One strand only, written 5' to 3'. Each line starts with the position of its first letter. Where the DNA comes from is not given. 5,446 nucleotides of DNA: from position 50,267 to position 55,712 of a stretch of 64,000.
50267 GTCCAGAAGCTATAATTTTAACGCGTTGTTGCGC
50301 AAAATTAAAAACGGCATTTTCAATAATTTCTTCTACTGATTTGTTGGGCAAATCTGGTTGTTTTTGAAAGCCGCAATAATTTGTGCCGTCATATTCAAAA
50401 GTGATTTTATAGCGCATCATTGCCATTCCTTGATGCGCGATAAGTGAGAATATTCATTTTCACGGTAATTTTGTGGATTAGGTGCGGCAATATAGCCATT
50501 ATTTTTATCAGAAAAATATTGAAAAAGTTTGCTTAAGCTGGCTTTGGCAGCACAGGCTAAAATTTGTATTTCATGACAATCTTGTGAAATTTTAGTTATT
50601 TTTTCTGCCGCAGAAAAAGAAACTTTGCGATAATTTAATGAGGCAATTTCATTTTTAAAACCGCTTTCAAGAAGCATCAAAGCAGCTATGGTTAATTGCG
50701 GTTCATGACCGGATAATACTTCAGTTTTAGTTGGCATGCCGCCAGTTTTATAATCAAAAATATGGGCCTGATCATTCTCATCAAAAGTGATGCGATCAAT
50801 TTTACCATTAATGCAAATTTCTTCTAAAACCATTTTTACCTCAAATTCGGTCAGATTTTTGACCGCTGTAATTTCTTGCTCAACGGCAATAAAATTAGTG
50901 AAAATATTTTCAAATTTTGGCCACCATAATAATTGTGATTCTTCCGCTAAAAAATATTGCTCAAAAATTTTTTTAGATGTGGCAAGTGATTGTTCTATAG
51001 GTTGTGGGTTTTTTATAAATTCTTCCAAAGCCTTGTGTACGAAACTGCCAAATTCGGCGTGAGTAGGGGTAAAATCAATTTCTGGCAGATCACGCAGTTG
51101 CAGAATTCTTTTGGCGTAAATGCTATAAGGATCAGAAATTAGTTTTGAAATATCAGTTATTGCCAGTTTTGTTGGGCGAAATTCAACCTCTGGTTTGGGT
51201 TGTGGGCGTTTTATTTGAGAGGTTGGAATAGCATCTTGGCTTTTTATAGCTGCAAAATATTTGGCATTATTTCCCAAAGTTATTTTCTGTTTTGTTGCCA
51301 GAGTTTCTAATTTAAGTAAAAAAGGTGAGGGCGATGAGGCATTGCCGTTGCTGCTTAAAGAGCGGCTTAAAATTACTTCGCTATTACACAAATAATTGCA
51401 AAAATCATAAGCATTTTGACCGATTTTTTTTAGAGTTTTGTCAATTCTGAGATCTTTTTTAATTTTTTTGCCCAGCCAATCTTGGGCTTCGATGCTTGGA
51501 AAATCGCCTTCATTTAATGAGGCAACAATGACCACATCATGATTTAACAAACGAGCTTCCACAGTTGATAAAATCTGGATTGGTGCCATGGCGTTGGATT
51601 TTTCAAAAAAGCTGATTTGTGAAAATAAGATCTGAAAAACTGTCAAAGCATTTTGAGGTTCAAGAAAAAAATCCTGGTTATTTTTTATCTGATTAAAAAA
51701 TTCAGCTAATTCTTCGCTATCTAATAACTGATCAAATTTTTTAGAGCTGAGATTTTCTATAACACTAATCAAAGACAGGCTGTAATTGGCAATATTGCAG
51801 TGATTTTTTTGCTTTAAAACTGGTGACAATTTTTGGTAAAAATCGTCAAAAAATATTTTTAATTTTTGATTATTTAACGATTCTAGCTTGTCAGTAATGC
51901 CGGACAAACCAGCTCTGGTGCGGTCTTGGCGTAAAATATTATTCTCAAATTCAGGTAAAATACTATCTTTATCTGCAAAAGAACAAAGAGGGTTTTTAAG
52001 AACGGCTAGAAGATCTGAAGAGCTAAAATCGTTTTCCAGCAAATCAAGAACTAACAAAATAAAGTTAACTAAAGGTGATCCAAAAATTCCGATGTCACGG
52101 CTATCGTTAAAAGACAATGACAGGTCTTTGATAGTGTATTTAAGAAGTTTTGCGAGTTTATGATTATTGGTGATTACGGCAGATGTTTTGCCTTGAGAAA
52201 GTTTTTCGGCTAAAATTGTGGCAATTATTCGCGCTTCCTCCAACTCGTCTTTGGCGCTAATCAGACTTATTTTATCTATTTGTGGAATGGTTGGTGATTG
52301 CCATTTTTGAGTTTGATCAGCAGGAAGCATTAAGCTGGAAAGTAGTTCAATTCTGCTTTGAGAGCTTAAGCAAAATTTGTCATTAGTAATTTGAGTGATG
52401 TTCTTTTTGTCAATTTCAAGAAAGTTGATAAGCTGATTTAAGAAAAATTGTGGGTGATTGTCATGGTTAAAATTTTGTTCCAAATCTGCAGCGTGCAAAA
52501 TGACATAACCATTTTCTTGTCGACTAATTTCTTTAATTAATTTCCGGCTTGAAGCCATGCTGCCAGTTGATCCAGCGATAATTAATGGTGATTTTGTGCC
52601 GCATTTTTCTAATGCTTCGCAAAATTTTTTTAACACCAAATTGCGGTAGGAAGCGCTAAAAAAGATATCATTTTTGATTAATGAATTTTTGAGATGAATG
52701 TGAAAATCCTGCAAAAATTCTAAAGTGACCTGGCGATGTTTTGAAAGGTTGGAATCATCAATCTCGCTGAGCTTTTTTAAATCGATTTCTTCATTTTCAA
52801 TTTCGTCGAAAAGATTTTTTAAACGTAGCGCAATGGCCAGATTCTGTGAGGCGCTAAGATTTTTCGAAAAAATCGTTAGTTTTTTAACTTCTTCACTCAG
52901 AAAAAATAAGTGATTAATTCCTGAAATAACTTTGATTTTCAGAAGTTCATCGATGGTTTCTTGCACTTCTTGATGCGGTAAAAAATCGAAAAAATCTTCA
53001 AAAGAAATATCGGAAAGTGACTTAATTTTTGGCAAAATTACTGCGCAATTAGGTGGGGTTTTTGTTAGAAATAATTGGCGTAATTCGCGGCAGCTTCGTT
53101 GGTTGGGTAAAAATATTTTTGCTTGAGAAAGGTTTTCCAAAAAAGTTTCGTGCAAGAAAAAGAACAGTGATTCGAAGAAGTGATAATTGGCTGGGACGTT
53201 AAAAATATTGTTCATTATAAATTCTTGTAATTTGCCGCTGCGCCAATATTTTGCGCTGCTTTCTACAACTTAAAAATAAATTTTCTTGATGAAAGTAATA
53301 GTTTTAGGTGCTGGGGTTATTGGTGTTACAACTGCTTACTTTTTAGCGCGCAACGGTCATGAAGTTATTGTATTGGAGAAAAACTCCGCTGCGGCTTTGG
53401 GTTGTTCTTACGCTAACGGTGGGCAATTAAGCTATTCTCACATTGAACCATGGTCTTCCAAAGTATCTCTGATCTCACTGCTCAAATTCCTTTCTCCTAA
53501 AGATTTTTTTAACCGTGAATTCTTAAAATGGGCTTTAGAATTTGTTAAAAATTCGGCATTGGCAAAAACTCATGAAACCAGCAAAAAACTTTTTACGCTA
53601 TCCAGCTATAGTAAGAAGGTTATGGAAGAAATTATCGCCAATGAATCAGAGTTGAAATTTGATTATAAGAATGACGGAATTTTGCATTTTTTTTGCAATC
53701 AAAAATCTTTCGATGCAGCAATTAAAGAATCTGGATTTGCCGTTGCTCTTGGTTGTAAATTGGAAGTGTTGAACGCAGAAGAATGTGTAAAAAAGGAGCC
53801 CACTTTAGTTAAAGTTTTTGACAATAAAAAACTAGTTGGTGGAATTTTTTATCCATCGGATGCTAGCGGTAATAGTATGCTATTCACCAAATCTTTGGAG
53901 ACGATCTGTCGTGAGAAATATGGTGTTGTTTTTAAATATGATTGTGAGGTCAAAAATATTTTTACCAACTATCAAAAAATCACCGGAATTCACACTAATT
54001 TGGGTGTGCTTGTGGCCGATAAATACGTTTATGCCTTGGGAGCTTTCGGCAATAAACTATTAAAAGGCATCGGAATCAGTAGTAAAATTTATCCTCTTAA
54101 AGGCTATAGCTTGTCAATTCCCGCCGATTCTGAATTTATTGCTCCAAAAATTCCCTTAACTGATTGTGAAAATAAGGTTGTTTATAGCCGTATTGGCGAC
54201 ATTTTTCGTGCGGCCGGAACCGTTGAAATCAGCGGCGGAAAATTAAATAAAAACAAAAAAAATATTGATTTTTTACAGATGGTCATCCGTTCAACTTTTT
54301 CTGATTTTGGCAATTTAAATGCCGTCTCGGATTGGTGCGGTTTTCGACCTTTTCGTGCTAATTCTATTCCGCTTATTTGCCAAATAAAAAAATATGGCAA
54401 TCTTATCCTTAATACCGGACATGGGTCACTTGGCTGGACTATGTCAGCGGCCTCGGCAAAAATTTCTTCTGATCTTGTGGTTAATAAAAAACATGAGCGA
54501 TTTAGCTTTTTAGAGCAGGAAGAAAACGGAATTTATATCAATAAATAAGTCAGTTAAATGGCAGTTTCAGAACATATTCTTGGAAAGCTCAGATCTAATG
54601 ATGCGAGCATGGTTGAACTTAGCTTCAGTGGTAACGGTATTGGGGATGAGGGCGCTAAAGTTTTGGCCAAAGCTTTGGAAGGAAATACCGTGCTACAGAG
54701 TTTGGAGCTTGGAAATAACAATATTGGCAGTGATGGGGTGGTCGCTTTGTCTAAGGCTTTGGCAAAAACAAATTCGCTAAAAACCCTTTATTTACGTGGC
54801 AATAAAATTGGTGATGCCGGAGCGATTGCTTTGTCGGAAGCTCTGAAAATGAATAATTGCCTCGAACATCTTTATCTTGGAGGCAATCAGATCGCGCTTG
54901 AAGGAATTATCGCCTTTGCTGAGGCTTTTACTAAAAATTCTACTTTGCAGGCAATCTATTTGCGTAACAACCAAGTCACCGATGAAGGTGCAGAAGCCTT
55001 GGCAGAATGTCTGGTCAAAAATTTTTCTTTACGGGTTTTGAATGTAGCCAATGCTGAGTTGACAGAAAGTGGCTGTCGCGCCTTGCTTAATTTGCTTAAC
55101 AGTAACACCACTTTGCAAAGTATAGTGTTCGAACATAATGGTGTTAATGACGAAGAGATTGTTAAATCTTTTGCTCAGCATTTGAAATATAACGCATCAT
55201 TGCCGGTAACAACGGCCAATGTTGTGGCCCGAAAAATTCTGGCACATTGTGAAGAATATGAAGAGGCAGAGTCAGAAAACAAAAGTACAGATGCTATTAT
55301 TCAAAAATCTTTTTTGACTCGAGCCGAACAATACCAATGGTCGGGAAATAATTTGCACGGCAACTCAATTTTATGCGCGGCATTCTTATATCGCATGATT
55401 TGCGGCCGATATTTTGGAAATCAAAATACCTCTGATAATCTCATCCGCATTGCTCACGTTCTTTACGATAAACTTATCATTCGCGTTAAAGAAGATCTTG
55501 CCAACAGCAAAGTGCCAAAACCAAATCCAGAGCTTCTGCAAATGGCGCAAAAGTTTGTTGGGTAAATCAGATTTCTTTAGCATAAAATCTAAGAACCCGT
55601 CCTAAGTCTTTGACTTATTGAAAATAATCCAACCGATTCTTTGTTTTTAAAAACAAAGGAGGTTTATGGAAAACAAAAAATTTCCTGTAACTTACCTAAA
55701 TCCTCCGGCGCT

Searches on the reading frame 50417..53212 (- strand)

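Call 29: search_protein_families(library=pfam, proteins=[window:50417-53212:-], max_evalue=0.00001)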
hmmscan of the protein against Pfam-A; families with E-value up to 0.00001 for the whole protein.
window:50417-53212:- (931 aa): 2 families
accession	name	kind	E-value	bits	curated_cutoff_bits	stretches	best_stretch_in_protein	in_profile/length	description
PF12705.13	PDDEXK_1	-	4.1e-19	69.9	22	1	684-879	3-207/247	PD-(D/E)XK nuclease superfamily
PF13361.12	UvrD_C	-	4.2e-10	40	25.6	1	301-578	28-320/350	UvrD-like helicase C-terminal domain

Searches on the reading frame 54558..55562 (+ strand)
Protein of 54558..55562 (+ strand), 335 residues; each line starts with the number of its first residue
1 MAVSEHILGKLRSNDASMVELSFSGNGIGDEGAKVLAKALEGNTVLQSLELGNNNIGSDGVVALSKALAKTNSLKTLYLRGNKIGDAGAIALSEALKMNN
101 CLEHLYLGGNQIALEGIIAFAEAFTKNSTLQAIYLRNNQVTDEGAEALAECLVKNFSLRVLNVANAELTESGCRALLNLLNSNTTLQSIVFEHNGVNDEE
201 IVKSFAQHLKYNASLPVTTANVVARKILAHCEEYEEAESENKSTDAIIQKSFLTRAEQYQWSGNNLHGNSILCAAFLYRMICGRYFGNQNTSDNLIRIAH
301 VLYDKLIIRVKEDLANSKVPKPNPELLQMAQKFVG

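Call 29: search_protein_families(library=pfam, proteins=[window:54558-55562:+], max_evalue=0.00001)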
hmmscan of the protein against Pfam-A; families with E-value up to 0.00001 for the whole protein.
window:54558-55562:+ (335 aa): 4 families
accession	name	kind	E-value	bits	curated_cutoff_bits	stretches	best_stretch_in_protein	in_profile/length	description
PF13516.12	LRR_6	-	4e-33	111.3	23.4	0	126-149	1-24/24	Leucine Rich repeat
PF12799.13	LRR_4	-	1.7e-12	47.6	27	0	73-113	2-38/44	Leucine Rich repeats (2 copies)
PF00560.39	LRR_1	-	3.4e-11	41.4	20.6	0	73-85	1-13/23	Leucine Rich Repeat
PF13855.12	LRR_8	-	9.6e-06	25.7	27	0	46-112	3-61/61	Leucine rich repeat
